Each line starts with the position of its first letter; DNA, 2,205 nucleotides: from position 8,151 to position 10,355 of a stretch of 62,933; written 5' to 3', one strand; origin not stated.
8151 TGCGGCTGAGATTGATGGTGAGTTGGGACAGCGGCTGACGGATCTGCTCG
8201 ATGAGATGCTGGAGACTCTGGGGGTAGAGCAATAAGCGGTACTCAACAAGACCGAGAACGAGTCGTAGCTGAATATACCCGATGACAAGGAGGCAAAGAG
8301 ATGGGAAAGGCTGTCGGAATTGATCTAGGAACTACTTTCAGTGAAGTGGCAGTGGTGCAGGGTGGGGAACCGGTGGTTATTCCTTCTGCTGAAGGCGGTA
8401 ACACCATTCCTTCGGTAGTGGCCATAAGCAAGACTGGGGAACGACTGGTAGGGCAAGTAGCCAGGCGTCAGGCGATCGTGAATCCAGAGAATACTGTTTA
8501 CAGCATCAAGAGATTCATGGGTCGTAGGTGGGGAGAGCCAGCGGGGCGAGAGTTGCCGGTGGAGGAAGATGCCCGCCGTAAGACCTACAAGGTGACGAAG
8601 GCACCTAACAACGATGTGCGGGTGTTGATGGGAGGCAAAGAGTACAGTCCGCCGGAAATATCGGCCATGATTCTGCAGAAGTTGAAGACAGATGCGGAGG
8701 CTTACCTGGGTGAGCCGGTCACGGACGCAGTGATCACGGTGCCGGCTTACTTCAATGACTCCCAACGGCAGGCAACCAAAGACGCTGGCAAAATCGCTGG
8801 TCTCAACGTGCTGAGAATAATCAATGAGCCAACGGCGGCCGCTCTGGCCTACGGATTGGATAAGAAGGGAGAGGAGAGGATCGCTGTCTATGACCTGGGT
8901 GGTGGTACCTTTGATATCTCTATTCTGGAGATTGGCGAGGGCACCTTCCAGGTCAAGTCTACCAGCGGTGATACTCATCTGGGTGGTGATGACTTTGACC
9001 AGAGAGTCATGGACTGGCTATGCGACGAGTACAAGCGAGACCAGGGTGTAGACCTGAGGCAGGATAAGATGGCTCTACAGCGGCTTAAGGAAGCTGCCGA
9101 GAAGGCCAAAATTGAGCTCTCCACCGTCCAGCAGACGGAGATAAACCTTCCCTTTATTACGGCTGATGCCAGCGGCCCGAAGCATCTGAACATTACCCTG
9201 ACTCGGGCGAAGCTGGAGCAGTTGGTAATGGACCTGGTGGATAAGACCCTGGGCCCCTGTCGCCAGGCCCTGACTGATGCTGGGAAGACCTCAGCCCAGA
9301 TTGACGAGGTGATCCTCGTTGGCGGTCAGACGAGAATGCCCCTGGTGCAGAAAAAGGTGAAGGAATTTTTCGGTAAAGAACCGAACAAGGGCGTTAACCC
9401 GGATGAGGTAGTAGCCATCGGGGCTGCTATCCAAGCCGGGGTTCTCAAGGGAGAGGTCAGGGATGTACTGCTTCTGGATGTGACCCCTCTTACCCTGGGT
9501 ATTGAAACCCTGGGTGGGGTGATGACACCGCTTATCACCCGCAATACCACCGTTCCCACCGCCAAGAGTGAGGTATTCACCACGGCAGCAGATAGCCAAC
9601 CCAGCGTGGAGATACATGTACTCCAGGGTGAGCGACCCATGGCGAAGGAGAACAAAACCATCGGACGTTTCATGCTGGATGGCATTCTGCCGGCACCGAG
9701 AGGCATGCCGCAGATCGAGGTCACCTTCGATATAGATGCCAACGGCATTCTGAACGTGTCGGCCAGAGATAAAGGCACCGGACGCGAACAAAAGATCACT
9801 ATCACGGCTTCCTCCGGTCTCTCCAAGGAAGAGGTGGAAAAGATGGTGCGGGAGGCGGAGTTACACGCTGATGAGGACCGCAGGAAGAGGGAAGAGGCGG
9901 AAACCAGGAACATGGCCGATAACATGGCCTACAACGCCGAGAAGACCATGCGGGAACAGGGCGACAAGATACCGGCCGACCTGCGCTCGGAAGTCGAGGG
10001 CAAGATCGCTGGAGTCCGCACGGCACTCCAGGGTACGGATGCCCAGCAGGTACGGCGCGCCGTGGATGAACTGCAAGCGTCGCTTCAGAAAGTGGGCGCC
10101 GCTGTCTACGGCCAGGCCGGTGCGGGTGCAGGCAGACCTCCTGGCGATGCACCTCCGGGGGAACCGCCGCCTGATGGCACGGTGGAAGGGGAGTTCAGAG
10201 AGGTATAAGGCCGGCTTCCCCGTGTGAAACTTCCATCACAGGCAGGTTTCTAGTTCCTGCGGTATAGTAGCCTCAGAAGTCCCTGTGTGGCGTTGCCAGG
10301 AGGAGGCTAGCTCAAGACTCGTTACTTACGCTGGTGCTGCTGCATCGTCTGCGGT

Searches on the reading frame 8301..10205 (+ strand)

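Call 52: search_protein_families(library=pfam, proteins=[window:8301-10205:+], max_evalue=0.00001)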
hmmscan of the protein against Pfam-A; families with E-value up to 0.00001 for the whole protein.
window:8301-10205:+ (635 aa): 2 families
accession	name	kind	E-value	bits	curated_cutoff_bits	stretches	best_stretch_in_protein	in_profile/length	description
PF00012.26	HSP70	-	3.3e-258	858.3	20.6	1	4-603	1-598/599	Hsp70 protein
PF06723.19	MreB_Mbl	-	3.5e-13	49.5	27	1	139-377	92-317/327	MreB/Mbl protein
